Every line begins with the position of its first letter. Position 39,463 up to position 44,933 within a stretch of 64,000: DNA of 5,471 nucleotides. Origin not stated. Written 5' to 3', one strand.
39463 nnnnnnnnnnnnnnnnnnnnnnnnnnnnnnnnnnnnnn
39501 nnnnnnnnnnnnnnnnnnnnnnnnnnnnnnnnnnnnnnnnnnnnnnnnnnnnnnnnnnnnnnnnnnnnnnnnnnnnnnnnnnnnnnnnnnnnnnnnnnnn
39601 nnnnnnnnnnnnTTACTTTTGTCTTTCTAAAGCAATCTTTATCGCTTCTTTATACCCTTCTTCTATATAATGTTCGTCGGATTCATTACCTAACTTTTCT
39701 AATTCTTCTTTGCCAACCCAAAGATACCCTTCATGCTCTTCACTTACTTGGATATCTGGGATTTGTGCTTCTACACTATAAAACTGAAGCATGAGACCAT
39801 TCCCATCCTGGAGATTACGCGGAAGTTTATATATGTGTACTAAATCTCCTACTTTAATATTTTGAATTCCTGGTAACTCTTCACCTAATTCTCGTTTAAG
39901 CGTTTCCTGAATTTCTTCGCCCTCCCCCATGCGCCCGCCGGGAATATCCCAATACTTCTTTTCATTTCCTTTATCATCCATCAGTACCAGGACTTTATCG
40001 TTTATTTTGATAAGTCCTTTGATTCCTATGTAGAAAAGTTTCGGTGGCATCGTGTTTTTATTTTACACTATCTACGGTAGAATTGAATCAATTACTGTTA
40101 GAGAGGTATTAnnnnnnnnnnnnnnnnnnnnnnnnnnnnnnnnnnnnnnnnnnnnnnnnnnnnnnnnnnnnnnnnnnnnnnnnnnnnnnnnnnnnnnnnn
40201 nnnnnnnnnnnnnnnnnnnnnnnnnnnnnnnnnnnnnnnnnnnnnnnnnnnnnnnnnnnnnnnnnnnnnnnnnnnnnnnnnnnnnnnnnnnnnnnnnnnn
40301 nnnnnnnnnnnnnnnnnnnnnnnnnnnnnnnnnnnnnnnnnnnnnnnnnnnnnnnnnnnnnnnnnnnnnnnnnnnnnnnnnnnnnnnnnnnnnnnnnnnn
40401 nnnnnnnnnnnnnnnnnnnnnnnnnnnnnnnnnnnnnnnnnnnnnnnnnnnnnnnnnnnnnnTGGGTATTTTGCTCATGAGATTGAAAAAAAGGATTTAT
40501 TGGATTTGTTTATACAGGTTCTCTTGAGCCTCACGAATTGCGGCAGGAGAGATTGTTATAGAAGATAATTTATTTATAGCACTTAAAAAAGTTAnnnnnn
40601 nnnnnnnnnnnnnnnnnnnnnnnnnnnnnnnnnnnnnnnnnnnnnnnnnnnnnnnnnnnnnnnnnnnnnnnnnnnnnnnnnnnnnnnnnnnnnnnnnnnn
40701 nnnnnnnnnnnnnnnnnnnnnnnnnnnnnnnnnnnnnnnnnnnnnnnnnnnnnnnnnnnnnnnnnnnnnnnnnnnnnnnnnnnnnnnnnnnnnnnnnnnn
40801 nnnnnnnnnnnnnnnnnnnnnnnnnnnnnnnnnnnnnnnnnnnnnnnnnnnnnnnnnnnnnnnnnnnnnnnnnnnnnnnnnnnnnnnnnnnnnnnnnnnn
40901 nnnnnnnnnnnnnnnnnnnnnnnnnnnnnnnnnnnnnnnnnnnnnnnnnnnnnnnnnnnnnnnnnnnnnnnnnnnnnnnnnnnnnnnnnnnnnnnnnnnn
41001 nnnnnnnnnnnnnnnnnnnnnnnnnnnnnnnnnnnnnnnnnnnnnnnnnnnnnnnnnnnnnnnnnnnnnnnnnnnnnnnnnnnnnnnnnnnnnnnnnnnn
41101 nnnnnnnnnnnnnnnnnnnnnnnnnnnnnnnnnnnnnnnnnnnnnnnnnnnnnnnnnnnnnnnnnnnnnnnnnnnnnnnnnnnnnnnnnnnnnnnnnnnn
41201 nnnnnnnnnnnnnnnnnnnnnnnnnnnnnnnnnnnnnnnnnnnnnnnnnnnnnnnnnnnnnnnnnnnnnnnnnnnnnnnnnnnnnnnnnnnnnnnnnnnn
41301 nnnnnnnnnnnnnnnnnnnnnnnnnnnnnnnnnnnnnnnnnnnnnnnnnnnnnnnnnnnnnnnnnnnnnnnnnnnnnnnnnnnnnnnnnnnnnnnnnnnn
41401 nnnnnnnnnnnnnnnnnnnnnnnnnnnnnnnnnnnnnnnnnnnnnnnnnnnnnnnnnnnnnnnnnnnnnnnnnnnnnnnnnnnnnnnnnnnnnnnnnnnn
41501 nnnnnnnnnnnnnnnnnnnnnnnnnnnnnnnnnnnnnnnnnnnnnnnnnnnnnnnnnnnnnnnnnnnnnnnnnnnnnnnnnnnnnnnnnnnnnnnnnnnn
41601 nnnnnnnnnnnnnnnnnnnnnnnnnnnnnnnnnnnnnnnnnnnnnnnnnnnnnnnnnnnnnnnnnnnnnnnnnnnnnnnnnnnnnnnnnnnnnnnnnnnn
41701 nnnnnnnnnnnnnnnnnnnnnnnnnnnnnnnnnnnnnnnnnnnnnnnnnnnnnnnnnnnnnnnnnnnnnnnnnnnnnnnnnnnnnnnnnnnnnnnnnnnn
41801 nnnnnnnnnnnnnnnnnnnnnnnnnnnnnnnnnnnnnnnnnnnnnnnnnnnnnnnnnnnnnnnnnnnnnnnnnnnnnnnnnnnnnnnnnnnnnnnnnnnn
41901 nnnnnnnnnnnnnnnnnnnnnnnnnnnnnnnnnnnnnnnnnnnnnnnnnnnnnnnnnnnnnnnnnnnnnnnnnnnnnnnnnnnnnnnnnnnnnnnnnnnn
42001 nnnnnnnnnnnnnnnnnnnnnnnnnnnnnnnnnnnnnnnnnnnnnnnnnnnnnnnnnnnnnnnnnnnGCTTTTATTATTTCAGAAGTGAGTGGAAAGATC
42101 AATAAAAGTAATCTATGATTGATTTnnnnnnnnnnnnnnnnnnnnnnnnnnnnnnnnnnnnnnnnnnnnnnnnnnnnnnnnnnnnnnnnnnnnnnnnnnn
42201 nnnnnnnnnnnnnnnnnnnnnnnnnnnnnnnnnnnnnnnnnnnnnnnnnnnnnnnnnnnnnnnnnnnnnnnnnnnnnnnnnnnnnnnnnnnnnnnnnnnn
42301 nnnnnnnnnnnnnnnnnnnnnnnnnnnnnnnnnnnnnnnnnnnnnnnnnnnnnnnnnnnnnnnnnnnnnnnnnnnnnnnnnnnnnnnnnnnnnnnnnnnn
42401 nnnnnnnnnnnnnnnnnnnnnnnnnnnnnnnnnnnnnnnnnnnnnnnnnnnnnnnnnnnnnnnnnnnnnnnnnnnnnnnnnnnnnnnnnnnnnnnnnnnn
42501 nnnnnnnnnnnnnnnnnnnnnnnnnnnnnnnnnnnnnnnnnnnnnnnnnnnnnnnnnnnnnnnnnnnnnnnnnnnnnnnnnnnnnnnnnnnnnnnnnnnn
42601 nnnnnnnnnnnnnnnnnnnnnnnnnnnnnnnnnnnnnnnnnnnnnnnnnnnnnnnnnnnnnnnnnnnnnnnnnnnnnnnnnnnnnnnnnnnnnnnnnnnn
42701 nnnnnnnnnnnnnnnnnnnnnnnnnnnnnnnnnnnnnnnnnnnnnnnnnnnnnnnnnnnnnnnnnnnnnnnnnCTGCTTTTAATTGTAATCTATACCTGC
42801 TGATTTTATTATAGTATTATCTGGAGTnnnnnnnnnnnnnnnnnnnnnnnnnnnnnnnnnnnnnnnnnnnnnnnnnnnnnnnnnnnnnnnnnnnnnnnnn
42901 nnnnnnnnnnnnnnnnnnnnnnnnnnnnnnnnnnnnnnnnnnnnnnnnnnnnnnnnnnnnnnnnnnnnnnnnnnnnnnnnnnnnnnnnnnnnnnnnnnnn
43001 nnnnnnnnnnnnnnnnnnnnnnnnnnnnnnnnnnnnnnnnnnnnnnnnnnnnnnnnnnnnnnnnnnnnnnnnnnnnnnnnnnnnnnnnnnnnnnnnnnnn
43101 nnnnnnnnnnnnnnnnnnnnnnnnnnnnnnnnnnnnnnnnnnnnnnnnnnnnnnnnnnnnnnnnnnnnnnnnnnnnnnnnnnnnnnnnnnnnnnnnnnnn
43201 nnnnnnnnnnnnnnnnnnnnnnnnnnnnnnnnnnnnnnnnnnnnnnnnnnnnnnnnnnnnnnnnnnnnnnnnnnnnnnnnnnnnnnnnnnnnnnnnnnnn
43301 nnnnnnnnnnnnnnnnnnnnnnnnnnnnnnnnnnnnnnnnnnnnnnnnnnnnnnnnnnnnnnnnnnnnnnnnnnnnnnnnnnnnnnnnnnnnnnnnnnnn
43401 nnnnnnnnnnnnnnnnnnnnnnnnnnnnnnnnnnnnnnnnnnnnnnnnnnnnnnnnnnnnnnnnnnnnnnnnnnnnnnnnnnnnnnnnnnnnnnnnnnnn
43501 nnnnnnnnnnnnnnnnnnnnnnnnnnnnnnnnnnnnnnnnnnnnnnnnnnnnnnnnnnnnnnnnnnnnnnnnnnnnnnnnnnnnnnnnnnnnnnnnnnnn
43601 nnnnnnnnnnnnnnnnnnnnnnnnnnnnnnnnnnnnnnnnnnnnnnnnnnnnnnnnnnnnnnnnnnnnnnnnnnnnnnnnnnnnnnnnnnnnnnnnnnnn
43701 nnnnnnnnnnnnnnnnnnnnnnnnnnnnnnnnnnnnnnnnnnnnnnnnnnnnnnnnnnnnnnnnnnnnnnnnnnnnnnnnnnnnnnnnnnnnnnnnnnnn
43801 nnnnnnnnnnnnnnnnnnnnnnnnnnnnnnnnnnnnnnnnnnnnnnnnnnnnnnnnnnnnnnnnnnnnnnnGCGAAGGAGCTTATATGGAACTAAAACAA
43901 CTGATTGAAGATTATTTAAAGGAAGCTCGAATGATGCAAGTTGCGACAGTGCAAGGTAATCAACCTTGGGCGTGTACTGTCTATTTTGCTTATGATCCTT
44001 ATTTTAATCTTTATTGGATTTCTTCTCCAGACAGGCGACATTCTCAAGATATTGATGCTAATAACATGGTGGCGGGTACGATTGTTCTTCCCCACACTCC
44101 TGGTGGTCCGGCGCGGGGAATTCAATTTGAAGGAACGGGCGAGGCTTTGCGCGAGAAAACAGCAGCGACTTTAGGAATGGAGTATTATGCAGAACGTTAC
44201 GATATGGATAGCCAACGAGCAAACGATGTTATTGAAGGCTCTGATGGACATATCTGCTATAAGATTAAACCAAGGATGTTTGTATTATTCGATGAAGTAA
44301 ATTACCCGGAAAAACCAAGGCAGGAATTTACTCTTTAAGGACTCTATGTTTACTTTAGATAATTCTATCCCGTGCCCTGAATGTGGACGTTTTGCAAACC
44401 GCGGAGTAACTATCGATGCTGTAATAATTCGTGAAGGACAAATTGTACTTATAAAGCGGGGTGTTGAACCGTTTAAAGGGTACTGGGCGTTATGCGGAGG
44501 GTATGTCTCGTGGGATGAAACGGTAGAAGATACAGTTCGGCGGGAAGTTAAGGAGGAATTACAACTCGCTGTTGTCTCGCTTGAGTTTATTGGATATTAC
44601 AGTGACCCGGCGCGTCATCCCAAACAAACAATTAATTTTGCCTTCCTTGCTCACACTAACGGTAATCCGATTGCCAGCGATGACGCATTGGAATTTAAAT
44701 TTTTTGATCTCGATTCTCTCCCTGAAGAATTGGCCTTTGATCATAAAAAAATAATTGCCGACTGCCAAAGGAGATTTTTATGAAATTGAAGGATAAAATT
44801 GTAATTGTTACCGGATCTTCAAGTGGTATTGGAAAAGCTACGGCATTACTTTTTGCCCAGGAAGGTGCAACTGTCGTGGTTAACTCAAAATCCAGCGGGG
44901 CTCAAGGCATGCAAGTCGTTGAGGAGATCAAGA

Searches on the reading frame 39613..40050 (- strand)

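Call 10: search_protein_families(library=pfam, proteins=[window:39613-40050:-], max_evalue=0.01)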
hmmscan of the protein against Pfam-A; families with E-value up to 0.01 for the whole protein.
window:39613-40050:- (145 aa): 3 families
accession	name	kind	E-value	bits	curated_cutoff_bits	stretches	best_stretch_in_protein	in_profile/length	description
PF00293.34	NUDIX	-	4.9e-11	43.2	21.1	1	16-129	11-131/134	NUDIX domain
PF14815.12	NUDIX_4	-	0.0064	16.7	35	0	31-121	24-102/113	NUDIX domain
PF01287.26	eIF-5a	-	0.0074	16.9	24.2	0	13-52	9-47/69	Eukaryotic elongation factor 5A hypusine, DNA-binding OB fold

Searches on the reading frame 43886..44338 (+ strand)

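Call 11: search_protein_families(library=pfam, proteins=[window:43886-44338:+], max_evalue=0.001)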
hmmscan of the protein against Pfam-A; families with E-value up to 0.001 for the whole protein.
window:43886-44338:+ (150 aa): 1 family
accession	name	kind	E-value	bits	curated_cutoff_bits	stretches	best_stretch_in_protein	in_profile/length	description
PF01243.27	PNPOx_N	-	1.8e-08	35.2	28.1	1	4-107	2-98/120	Pyridoxamine 5'-phosphate oxidase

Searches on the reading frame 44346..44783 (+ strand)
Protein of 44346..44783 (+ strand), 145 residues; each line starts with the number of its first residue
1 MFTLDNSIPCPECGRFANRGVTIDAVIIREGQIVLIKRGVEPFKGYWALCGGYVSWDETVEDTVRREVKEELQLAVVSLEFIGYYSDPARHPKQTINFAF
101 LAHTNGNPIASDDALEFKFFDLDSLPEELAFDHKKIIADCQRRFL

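Call 11: search_protein_families(library=pfam, proteins=[window:44346-44783:+], max_evalue=0.001)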
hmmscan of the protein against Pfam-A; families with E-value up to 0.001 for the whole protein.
window:44346-44783:+ (145 aa): 1 family
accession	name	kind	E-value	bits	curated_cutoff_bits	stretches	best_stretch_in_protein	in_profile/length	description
PF00293.34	NUDIX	-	1.7e-20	73.8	21.1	1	20-139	3-133/134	NUDIX domain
